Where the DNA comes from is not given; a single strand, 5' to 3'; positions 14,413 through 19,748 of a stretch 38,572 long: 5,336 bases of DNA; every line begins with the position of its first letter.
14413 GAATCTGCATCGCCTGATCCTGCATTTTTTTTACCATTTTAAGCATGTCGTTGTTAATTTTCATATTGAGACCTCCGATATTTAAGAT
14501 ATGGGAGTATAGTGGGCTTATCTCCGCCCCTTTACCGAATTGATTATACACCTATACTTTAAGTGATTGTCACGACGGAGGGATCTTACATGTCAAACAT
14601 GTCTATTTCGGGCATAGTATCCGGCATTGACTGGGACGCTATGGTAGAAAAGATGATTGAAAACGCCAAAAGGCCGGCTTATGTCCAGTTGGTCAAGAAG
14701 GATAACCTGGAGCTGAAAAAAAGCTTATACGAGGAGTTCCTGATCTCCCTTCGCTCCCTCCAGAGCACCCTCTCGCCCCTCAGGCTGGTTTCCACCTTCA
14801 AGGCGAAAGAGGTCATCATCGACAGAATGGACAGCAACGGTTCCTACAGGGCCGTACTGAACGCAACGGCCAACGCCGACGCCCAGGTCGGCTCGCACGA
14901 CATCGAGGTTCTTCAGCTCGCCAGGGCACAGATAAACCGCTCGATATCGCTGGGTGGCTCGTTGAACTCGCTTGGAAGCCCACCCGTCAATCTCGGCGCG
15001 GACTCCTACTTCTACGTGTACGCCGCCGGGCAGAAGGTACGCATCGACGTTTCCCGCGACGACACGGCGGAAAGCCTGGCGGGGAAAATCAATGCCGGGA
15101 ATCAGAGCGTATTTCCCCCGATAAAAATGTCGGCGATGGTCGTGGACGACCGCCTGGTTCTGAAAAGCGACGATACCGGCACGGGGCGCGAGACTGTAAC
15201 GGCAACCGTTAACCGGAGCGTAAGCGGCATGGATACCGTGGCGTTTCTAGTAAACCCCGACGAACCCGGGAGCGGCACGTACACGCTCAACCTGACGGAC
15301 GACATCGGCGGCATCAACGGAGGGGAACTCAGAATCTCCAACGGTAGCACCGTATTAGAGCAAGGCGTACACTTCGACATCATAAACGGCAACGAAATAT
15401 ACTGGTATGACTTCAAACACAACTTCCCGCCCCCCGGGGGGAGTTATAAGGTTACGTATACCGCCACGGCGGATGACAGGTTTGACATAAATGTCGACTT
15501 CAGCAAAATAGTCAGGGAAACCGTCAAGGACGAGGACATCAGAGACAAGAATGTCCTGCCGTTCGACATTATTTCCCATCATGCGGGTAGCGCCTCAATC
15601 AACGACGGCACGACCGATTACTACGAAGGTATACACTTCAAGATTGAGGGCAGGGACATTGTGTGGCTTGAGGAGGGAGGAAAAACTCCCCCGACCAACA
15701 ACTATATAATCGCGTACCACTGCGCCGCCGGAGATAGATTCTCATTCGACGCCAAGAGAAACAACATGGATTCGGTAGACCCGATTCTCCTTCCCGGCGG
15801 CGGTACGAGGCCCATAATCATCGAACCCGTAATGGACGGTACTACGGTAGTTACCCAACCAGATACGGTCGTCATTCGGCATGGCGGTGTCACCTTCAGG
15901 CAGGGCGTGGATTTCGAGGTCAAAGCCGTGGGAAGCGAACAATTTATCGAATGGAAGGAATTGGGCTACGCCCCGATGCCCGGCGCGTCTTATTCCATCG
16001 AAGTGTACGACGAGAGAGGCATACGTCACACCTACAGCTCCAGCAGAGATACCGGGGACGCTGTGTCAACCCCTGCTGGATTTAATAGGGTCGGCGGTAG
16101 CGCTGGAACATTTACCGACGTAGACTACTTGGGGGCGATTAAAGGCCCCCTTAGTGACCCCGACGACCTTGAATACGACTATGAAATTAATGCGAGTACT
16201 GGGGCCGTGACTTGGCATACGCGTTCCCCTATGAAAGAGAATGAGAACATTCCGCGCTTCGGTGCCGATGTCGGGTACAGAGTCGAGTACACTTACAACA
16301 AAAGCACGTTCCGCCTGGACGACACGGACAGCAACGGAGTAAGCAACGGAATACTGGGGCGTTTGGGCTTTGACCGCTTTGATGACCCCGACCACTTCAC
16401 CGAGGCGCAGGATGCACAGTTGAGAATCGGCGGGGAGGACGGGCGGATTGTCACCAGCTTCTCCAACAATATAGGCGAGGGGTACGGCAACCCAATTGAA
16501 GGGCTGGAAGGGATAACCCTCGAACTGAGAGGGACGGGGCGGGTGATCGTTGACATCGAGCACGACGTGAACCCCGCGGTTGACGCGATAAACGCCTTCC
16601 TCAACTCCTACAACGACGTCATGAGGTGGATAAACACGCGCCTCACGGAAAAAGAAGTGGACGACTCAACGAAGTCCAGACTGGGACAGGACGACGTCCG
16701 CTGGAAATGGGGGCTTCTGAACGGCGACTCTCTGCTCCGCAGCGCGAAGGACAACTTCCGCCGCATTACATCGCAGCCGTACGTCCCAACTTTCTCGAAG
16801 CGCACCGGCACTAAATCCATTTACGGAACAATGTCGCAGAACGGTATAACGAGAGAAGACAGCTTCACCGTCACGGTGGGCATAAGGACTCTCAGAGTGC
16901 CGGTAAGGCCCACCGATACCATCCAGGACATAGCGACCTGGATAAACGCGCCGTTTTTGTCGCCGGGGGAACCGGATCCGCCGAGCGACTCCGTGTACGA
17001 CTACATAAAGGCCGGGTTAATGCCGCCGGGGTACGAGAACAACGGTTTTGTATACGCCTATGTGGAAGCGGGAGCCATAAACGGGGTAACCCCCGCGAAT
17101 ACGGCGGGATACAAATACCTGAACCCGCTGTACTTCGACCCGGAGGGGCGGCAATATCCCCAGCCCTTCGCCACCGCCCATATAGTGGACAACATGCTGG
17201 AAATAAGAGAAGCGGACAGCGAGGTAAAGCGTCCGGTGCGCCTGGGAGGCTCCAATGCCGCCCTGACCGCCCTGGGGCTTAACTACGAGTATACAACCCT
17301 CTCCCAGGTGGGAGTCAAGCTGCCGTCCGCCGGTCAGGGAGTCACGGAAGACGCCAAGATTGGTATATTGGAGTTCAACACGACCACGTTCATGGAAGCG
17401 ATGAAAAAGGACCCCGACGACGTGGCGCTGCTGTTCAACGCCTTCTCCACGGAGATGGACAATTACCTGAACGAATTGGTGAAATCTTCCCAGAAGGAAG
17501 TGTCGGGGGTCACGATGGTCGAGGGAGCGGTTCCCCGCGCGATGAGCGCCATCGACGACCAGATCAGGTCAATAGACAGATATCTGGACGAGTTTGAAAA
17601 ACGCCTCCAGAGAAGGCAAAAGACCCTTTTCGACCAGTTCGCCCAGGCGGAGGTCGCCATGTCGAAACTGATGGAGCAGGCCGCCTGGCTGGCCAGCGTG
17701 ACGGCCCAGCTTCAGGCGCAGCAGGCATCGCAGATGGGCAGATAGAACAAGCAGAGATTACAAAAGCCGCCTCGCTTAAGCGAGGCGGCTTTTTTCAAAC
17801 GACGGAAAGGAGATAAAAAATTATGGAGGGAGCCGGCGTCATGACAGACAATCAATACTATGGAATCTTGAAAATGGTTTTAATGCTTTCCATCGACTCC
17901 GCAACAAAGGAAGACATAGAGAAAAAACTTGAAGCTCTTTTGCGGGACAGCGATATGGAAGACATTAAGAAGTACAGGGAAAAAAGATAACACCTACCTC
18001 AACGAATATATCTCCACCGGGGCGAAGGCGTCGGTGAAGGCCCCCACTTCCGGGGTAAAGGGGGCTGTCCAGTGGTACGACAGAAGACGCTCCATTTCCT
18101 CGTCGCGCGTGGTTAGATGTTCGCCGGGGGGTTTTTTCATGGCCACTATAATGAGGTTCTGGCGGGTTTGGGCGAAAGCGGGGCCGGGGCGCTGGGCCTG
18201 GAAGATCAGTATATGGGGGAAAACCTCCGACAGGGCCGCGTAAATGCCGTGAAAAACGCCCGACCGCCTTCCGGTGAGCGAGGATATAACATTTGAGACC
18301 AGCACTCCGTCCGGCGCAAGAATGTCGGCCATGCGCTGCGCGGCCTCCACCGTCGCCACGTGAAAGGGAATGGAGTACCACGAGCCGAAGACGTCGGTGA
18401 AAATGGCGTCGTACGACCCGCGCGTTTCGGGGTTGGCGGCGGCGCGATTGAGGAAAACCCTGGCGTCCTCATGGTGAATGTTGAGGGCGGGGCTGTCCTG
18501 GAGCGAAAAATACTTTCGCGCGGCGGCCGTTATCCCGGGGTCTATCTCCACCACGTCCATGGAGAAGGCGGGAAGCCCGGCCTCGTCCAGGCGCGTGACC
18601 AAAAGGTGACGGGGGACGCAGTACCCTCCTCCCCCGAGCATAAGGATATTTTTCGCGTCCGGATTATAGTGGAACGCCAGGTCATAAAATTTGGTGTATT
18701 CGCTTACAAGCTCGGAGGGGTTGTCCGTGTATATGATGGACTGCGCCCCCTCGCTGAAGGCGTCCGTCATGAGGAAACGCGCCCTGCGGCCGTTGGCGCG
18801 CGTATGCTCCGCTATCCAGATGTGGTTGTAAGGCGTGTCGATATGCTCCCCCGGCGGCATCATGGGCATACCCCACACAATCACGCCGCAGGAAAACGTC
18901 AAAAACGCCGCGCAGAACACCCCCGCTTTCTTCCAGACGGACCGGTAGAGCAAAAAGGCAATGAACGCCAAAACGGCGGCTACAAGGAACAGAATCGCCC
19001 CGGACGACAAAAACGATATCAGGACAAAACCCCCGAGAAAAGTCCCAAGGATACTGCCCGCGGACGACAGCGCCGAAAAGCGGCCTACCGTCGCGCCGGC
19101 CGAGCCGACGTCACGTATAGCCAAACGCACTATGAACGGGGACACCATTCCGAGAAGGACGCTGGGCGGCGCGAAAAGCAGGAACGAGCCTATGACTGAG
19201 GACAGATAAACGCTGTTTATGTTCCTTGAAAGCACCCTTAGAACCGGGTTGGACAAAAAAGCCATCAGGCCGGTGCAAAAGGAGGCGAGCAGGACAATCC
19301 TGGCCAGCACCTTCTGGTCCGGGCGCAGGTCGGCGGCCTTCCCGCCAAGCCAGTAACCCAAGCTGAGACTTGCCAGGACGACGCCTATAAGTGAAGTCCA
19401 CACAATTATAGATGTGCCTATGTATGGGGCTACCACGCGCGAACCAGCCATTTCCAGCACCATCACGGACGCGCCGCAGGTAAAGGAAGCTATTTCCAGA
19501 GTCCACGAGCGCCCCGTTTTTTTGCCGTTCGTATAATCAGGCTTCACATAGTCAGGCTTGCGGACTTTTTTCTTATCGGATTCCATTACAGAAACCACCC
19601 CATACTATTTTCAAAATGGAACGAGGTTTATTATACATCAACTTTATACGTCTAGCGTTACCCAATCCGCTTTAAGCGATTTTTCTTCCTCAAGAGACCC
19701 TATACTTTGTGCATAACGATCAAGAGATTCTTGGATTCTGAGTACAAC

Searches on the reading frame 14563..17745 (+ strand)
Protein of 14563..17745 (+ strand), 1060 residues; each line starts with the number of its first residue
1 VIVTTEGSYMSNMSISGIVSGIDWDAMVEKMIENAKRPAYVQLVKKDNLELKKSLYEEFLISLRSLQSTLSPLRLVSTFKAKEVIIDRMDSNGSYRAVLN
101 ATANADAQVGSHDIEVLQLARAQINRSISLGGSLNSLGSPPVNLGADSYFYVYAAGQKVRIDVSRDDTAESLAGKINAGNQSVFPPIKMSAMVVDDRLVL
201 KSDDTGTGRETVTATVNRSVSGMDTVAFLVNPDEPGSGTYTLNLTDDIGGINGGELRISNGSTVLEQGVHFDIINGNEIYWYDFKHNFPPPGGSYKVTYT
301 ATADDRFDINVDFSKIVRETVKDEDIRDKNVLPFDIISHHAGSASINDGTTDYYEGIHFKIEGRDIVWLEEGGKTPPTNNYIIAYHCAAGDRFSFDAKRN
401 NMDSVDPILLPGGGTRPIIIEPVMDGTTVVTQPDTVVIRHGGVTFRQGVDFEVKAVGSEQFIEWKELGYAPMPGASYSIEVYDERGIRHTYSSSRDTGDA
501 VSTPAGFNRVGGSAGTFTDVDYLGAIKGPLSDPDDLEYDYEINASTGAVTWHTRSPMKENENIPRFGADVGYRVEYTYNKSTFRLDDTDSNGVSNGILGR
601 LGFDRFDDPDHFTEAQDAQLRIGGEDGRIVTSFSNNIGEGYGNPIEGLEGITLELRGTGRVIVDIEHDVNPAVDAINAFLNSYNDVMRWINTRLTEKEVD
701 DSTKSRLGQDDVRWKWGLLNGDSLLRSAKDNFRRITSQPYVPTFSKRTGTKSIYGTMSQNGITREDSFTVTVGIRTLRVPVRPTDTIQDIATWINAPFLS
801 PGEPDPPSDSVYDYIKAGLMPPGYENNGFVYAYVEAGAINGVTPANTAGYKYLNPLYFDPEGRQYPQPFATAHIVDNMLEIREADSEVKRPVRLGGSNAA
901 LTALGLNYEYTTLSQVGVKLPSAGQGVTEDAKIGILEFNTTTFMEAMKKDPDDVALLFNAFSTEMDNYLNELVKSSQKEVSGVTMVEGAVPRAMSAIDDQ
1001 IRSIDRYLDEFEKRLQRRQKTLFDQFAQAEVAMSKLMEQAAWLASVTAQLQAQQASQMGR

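Call 78: search_protein_families(library=pfam, proteins=[window:14563-17745:+], max_evalue=0.001)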
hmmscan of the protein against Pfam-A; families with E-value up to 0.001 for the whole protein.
window:14563-17745:+ (1060 aa): 2 families
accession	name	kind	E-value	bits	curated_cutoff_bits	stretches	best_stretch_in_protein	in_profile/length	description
PF07195.17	FliD_C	-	2.9e-26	92.8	25.4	2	909-1036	118-234/236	Flagellar hook-associated protein 2 C-terminus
PF02465.23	FliD_N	-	8.3e-14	52.4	24.8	1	20-123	1-97/97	Flagellar hook-associated protein 2 N-terminus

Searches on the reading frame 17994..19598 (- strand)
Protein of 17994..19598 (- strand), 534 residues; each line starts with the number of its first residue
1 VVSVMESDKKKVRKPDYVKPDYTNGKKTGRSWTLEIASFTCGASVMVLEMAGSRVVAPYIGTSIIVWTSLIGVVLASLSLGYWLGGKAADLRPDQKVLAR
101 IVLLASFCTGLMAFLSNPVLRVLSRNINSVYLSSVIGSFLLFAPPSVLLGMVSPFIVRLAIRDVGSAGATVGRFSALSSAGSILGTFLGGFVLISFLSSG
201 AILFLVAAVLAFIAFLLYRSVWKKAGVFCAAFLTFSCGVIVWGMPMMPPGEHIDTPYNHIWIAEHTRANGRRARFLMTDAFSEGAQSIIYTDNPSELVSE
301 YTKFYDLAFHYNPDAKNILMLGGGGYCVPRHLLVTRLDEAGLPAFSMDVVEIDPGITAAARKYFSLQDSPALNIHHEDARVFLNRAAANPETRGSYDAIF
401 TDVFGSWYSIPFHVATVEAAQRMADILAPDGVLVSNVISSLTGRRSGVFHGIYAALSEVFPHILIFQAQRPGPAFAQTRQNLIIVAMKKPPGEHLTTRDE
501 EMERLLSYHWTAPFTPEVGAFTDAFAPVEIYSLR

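Call 78: search_protein_families(library=pfam, proteins=[window:17994-19598:-], max_evalue=0.001)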
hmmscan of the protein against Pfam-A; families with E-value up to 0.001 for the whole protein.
window:17994-19598:- (534 aa): 1 family
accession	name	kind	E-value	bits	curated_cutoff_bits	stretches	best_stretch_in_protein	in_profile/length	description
PF01564.23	Spermine_synth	-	7.6e-05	22.8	22.9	1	308-437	12-132/186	Spermine/spermidine synthase domain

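Call 86: find_encoding_contigs(protein=window:17994-19586:-, flank=5000, max_places=6)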
Protein window:17994-19586:- (530 aa): 1 contig read that carries it; 1 place shown.
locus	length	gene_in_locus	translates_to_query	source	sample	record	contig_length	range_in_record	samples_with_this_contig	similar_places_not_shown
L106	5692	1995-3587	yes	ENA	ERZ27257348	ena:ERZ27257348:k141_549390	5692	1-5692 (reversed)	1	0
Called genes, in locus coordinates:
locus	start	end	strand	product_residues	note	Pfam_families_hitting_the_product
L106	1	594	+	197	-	?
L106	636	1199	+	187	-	-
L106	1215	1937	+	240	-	PF08843:AbiEii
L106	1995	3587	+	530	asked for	-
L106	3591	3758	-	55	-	-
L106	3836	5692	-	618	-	?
